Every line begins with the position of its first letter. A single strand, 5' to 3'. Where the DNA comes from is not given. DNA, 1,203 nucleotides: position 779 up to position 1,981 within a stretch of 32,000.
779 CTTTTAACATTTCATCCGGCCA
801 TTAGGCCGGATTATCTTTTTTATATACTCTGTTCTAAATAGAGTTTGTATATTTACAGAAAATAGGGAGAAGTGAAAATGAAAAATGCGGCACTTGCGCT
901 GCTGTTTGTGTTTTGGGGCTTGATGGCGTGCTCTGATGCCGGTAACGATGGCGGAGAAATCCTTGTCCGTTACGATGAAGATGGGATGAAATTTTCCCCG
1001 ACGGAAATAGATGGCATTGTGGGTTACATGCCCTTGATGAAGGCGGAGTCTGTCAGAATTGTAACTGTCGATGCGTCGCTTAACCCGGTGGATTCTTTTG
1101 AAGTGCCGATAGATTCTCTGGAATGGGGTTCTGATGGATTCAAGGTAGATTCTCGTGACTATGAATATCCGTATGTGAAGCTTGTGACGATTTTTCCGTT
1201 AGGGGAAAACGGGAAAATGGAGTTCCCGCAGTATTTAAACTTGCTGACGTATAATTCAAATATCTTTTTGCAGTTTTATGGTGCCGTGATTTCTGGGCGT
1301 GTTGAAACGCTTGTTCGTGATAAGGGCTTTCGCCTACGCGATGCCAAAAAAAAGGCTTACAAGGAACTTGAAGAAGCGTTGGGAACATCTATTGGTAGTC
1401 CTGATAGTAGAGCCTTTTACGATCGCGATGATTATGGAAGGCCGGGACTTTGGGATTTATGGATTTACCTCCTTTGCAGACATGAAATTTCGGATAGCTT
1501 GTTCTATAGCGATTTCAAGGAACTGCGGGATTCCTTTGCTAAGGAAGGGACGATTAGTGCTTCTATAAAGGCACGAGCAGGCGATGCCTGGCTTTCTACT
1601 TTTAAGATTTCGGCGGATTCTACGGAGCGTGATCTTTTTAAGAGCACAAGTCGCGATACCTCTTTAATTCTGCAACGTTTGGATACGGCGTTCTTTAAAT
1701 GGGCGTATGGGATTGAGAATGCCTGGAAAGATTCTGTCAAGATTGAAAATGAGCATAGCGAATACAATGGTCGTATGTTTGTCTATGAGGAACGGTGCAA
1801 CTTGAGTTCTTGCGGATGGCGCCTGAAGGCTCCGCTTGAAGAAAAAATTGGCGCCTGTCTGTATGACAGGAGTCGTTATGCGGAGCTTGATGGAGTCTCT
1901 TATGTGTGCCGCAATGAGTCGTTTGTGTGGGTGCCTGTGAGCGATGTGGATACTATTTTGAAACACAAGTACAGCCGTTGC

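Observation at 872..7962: Operon-like tandem array of four diverged paralogous Cys-rich lipoproteins of unknown function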

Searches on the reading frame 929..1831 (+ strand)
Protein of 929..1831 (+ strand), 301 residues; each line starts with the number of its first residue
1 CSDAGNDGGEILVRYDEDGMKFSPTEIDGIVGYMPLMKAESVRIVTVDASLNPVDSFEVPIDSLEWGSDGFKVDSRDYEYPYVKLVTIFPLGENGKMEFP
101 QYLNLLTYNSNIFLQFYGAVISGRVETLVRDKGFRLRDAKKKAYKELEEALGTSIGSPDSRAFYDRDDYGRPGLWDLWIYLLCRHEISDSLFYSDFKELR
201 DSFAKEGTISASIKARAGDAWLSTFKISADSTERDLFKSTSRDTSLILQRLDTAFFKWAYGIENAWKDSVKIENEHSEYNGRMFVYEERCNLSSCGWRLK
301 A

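Call 9: find_homologous_proteins(query=A2, max_evalue=0.001)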
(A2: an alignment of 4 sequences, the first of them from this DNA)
Query A2 (4 sequences) (301 aa, profile of the alignment): 16 proteins with E <= 0.001 among 3695 candidates.
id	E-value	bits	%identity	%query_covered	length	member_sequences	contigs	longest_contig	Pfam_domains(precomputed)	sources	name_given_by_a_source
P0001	1.1e-142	493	99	100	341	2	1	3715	-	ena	-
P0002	6.7e-138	477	42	100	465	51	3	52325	-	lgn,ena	-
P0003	4.4e-127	441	42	100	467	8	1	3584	-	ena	-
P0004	1.9e-109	384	42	100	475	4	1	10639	-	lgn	-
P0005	2.4e-99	350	41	98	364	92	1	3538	-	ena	-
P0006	9.8e-96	339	37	100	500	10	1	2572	-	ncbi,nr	ncbi:MAG: hypothetical protein IIT53_12055, partial [Fibrobacter sp.]|nr:hypothetical protein [Fibro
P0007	3.3e-95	337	44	97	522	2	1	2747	-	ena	-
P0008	1.4e-94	335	44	100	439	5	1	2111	-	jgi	jgi:hypothetical protein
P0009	1.4e-89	318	46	96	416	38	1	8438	-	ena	-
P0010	6.7e-89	316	39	98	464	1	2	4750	-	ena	-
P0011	3.5e-88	314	47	81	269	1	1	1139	-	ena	-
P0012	1.2e-87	312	42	95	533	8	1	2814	-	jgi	jgi:hypothetical protein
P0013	1.4e-83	299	44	87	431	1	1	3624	-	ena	-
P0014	1.6e-60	223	42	50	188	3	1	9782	-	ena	-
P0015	2.4e-47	180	43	60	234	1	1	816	-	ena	-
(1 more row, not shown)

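Call 10: search_solved_structures(query=A2, max_evalue=10)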
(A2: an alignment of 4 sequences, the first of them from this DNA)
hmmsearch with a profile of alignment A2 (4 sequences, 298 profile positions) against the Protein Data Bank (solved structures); distinct sequences matched with E-value up to 10: 1.
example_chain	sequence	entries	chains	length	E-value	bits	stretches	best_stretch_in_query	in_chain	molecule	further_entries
6kty_A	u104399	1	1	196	0.26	13.7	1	29-104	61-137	Flagellar hook-associated protein 2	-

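Call 20: find_related_loci(query=A3, collection=genome_contigs, flank=10000)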
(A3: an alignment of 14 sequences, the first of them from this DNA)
Query A3 (301 aa) in genome_contigs; peptide patterns used: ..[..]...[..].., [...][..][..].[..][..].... (x = any residue, [..] = any of these).
29 stretches matched a pattern; 15 encode a relative of the query (tblastn E <= 1e-3); 13 distinct loci.
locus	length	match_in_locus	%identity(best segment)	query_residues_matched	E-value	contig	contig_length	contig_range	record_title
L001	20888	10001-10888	52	1-301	2e-97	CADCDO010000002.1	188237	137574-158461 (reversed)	MAG: Fibrobacter succinogenes isolate RUG14562 genome assembly, contig: RUG14562_asm_2, whole genome shotgun sequence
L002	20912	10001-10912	47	11-301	1e-76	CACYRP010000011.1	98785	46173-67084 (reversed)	MAG: Fibrobacter succinogenes isolate RUG12208 genome assembly, contig: RUG12208_asm_11, whole genome shotgun sequence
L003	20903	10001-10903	44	10-301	2e-73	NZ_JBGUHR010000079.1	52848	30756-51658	MAG: Fibrobacter sp. isolate ruminal_MAG_346 ruminal_MAG_346_contig_0079, whole genome shotgun sequence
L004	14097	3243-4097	43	7-301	5e-73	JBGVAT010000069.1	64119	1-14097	MAG: Fibrobacter sp. isolate ruminal_MAG_424 ruminal_MAG_424_contig_0069, whole genome shotgun sequence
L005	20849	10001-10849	43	9-301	2e-72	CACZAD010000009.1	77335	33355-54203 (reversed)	MAG: Fibrobacter succinogenes isolate RUG12439 genome assembly, contig: RUG12439_asm_9, whole genome shotgun sequence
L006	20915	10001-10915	42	1-301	5e-66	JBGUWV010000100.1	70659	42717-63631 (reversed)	MAG: Fibrobacter sp. isolate ruminal_MAG_69 ruminal_MAG_69_contig_0100, whole genome shotgun sequence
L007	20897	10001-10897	42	1-301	6e-64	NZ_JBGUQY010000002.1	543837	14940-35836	MAG: Fibrobacter sp. isolate ruminal_MAG_129 ruminal_MAG_129_contig_0002, whole genome shotgun sequence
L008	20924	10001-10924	41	1-301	7e-64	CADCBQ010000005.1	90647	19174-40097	MAG: Fibrobacter succinogenes isolate RUG14497 genome assembly, contig: RUG14497_asm_5, whole genome shotgun sequence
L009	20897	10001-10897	39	1-301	2e-62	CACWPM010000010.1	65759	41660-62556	MAG: Fibrobacter succinogenes isolate RUG10790 genome assembly, contig: RUG10790_asm_10, whole genome shotgun sequence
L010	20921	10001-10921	38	1-301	3e-60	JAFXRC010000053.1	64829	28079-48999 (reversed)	MAG: Fibrobacter sp. isolate RGIG6669 Sheep_Rumen-1__c689209, whole genome shotgun sequence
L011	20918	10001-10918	39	1-301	2e-59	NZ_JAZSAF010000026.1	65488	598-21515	MAG: Fibrobacter sp. isolate T1900044939_TS20190405.MAGScoT_cleanbin_000007 SGB_3456_k141_1042846, whole genome shotgun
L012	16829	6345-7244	38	1-301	4e-55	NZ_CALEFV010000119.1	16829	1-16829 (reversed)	MAG: uncultured Fibrobacter sp. isolate SRR6425803_bin.126_CONCOCT_v1.1_MAG ERZ1767618.1622, whole genome shotgun sequen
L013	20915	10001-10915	42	1-301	1e-66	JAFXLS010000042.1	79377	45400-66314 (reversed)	MAG: Fibrobacter sp. isolate RGIG6529 Sheep_Reticulum-2__c202366, whole genome shotgun sequence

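Call 22: predict_structure(alignment_id=A3)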
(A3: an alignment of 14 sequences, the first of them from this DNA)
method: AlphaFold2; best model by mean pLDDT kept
length: 301 residues; sequences in the alignment: 14
mean_pLDDT: 81.4   pTM: 0.82
mean pLDDT of the five models: 81.4, 80.6, 78.8, 78.5, 76.1
residues with pLDDT >= 90: 133; 70-90: 96; 50-70: 48; < 50: 24
segments of 3 or more residues with pLDDT < 50: 1-7, 157-170
pLDDT, mean of each block of 10 residues (from residue 1): 47 89 94 83 96 96 79 94 96 93 93 89 97 94 93 62 42 69 87 95 94 89 73 62 59 76 73 89 76 64 63
secondary structure, 60 per line:
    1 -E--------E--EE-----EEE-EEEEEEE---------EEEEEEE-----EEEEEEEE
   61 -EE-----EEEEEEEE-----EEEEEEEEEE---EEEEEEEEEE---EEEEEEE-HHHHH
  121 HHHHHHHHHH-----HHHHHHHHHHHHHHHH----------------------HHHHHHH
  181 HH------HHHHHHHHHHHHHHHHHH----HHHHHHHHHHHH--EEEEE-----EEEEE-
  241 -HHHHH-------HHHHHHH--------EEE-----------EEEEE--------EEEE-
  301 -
elements in order: E21-23 E25-31 E41-47 E53-60 E69-76 E82-91 E95-104 E108-114 H116-130 H136-151 H174-182 H189-206 H211-222 E225-229 E235-239 H242-246 H254-260 E269-271 E283-287 E296-299

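Call 24: fold_search(model_id=the predicted structure, library=pdb)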
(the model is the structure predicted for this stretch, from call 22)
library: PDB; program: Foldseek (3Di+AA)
matches with E <= 10: 1292; with E <= 0.001: 0
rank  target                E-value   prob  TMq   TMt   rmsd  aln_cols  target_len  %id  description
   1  5icu                  4.1e-03  0.96  0.18  0.39   8.0        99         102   11  The crystal structure of CopC from Methylosinus trichosporium OB3b (released 2016-04-06)
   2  2j72_B                6.2e-03  1.00  0.23  0.56   4.0        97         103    9  alpha-glucan recognition by a family 41 carbohydrate-binding module from Thermotoga maritima pullulanase PulA (released 2006-10-17)
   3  8dek_A                6.6e-03  0.80  0.21  0.15  14.4       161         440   11  The structure of the glycopeptidase catalytic domain including the linker of Amuc_1438 (released 2022-08-31)
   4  8f9r_A                6.6e-03  0.80  0.16  0.11  12.2       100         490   12  Rabbit sialic acid esterase (SIAE) (released 2024-05-29)
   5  8dek_B                6.6e-03  0.69  0.19  0.14  14.1       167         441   11  The structure of the glycopeptidase catalytic domain including the linker of Amuc_1438 (released 2022-08-31)
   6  2j71                  7.9e-03  1.00  0.25  0.64   3.4        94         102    7  alpha-glucan recognition by a family 41 carbohydrate-binding module from Thermotoga maritima pullulanase PulA (released 2006-10-17)
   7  8f9p_A                8.4e-03  0.72  0.16  0.11  12.5       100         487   11  Dog sialic acid esterase (SIAE) inactive mutant S128A (released 2024-05-29)
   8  8r07_B                8.9e-03  0.85  0.15  0.32   5.7        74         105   16  C-terminal Rel-homology Domain of NFAT1 (released 2024-03-06)
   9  8qox_B                1.4e-02  0.82  0.18  0.13   5.5        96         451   10  Two-component assembly of SlaA and SlaB S-layer proteins of Sulfolobus acidocaldarius (released 2024-02-21)
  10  8r3f_A                1.5e-02  0.75  0.15  0.32   5.7        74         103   16  C-terminal Rel-homology Domain of NFAT1 (released 2024-03-06)
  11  8f9o_A                1.9e-02  0.57  0.16  0.11  12.5       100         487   10  Dog sialic acid esterase (SIAE) (released 2024-05-29)
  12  8r3f_B                2.6e-02  0.69  0.15  0.33   5.3        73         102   16  C-terminal Rel-homology Domain of NFAT1 (released 2024-03-06)
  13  4y5u_A                2.9e-02  0.12  0.16  0.13  18.6       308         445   11  Transcription factor (released 2016-02-17)
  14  5imm_A                3.5e-02  0.77  0.19  0.38   6.9       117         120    8  Nanobody targeting mouse Vsig4 in Spacegroup P212121 (released 2017-01-11)
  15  7oci_G                4.4e-02  0.66  0.16  0.13   7.2        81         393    6  Cryo-EM structure of yeast Ost6p containing oligosaccharyltransferase complex (released 2022-02-16)
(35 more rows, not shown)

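Call 25: search_protein_representatives(alignment_id=A3)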
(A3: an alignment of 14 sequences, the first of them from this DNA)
Query: 14 sequences, 303 profile positions. Proteins with E-value up to 0.001 (for the whole library): 130; up to 1e-10: 79; up to 1e-30: 39. The best 130 are listed.
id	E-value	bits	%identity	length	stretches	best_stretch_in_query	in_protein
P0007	1.7e-122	424.8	-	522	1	1-303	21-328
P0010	5.8e-116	403.4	-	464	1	1-302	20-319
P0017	1.6e-115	401.9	-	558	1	1-301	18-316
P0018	4.0e-114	397.3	-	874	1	1-302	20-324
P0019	5.1e-112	390.4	-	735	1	1-302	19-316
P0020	8.9e-112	389.6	-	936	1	1-302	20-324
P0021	2.8e-109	381.4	-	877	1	1-302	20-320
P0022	1.1e-107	376.2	-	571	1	1-303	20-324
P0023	2.3e-107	375.1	-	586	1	1-302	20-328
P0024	1.2e-105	369.4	-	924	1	1-302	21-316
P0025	3.8e-104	364.6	-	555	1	5-289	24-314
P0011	1.4e-103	362.7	-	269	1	2-245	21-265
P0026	5.1e-103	360.8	-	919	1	1-302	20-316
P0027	4.7e-102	357.7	-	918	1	1-302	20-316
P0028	7.4e-102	357.0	-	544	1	1-303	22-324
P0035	5.0e-51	190.1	-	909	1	1-300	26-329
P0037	1.5e-47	178.7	-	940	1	1-301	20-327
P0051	2.3e-30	122.3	-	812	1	3-290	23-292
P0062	6.6e-21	91.2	-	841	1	25-300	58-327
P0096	8.2e-09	51.5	-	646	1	34-302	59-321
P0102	1.3e-06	44.3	-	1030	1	35-293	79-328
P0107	1.2e-05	41.1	-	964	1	95-293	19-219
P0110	2.6e-05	40.0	-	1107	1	100-293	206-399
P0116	6.0e-05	38.8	-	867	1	109-294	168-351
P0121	1.3e-04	37.7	-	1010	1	95-293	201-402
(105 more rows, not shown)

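Call 28: search_protein_families(library=pfam, proteins=[P0035, P0037, P0051, P0062, P0096, P0102, P0107, P0110, P0116, P0121], max_evalue=0.1)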
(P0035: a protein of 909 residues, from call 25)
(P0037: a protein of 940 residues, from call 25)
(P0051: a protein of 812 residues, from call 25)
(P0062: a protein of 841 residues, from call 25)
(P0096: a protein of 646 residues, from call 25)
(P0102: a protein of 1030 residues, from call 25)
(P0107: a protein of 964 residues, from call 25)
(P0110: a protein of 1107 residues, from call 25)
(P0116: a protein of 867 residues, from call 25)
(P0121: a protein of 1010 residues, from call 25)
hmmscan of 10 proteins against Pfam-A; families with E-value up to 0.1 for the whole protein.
P0035 (909 aa): 0 families

P0037 (940 aa): 0 families

P0051 (812 aa): 0 families

P0062 (841 aa): 0 families

P0096 (646 aa): 0 families

P0102 (1030 aa): 2 families
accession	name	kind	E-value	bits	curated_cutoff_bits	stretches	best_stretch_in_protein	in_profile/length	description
PF09603.15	Fib_succ_major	-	2.7e-19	70.6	33.9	1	850-1029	2-187/187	Fibrobacter succinogenes major domain (Fib_succ_major)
PF07603.17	Lcl_C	-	0.039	14.7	34.9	0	886-1029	23-117/117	Lcl C-terminal domain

P0107 (964 aa): 1 family
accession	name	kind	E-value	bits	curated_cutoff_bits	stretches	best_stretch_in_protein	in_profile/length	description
PF08884.16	Flagellin_D3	-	0.079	13.8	24.2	0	430-465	22-58/91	Flagellin D3 domain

P0110 (1107 aa): 3 families
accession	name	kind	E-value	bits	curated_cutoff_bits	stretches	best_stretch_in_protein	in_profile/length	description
PF09603.15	Fib_succ_major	-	1.2e-20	75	33.9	1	918-1106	2-187/187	Fibrobacter succinogenes major domain (Fib_succ_major)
PF17185.10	NlpE_C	-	0.021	15.7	22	0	55-76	6-27/90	NlpE C-terminal OB domain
PF07603.17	Lcl_C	-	0.021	15.6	34.9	0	990-1105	43-116/117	Lcl C-terminal domain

P0116 (867 aa): 1 family
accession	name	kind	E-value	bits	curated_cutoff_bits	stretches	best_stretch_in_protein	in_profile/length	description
PF09603.15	Fib_succ_major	-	3.3e-59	200.7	33.9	2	701-866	1-187/187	Fibrobacter succinogenes major domain (Fib_succ_major)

P0121 (1010 aa): 3 families
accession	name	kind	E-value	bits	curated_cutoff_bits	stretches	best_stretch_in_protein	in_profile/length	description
PF09603.15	Fib_succ_major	-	1.5e-13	51.9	33.9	1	849-1006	1-187/187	Fibrobacter succinogenes major domain (Fib_succ_major)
PF07603.17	Lcl_C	-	0.012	16.3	34.9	1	555-642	9-85/117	Lcl C-terminal domain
PF20736.2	Glyco_hydro127M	-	0.097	13.2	24.2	0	505-531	67-93/95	Beta-L-arabinofuranosidase, GH127 middle domain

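Call 29: search_protein_families(library=ncbifam, proteins=[P0035, P0037, P0051, P0062, P0096, P0102, P0107, P0110, P0116, P0121], max_evalue=0.1)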
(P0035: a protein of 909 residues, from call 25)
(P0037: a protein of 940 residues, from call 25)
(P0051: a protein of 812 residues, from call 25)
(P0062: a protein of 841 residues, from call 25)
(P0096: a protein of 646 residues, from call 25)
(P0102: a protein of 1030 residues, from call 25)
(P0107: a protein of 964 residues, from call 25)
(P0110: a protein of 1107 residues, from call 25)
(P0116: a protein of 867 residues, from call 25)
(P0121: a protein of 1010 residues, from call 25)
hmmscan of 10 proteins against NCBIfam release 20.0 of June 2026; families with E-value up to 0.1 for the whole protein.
P0035 (909 aa): 1 family
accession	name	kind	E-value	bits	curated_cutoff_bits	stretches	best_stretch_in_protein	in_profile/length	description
TIGR02145.1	Fib_succ_major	domain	0.0043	17.8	41.65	1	798-821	49-75/176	FISUMP domain-containing protein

P0037 (940 aa): 1 family
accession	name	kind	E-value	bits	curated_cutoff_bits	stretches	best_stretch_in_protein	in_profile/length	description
TIGR02145.1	Fib_succ_major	domain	0.0052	17.5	41.65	0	833-854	51-75/176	FISUMP domain-containing protein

P0051 (812 aa): 1 family
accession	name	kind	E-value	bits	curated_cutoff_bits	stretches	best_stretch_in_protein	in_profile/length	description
TIGR01827.1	gatC_rel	hypoth_equivalog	0.032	14.3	52.1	0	652-683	7-35/73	putative Asp-tRNA(Asn)/Glu-tRNA(Gln) amidotransferase, subunit C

P0062 (841 aa): 2 families
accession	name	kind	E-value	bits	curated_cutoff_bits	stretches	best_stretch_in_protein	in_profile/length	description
TIGR02145.1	Fib_succ_major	domain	0.013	16.1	41.65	1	745-763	60-77/176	FISUMP domain-containing protein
NF002869.0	PRK03187.1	equivalog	0.059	12.4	307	0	86-134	210-258/276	protein-glutamine gamma-glutamyltransferase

P0096 (646 aa): 0 families

P0102 (1030 aa): 1 family
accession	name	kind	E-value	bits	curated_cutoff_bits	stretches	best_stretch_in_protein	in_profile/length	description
TIGR02145.1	Fib_succ_major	domain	1.3e-39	136.7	41.65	1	837-1030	2-176/176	FISUMP domain-containing protein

P0107 (964 aa): 1 family
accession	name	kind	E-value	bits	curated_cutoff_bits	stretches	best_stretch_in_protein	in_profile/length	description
NF007463.0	PRK10040.1-2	equivalog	0.041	13.7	93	0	445-460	36-51/58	hypothetical protein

P0110 (1107 aa): 2 families
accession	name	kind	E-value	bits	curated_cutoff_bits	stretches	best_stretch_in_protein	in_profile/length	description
TIGR02145.1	Fib_succ_major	domain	1.1e-41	143.4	41.65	1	904-1107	1-176/176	FISUMP domain-containing protein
NF045726.2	XXplasma_LP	domain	0.092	13.1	19.3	0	2-26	2-26/27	Vmc-like lipoprotein signal peptide domain-containing protein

P0116 (867 aa): 1 family
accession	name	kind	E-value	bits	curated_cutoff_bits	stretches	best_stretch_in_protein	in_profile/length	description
TIGR02145.1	Fib_succ_major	domain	2.4e-100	334.5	41.65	2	688-867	1-176/176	FISUMP domain-containing protein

P0121 (1010 aa): 5 families
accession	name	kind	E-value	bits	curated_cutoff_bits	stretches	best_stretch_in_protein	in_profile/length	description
TIGR02145.1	Fib_succ_major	domain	2.5e-30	106.5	41.65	1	837-1006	2-175/176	FISUMP domain-containing protein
NF053532.1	lipo_SCO4651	subfamily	0.0002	21.1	65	0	63-123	122-184/277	SCO4651 family lipoprotein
NF047847.2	SS_mature_LptM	equivalog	0.013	15.6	27.7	1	1-21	1-21/31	LPS translocon maturation chaperone LptM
NF050142.1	PG1828_fam_lipo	equivalog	0.018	15.8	50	1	1-36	1-35/59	PG1828 family lipoprotein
NF047408.1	SA0632_fam_LP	equivalog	0.079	12.6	70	0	1-25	1-24/68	SA0632 family lipoprotein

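Call 73: search_solved_structures(query=A6, max_evalue=10, show_alignments=2)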
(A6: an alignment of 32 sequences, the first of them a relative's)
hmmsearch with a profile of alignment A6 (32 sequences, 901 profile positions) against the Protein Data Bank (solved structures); distinct sequences matched with E-value up to 10: 1.
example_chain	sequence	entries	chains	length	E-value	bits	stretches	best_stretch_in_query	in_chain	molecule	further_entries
2lj8_A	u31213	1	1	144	1.6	10.1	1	719-782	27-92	Cofilin/actin depolymerizing factor, putative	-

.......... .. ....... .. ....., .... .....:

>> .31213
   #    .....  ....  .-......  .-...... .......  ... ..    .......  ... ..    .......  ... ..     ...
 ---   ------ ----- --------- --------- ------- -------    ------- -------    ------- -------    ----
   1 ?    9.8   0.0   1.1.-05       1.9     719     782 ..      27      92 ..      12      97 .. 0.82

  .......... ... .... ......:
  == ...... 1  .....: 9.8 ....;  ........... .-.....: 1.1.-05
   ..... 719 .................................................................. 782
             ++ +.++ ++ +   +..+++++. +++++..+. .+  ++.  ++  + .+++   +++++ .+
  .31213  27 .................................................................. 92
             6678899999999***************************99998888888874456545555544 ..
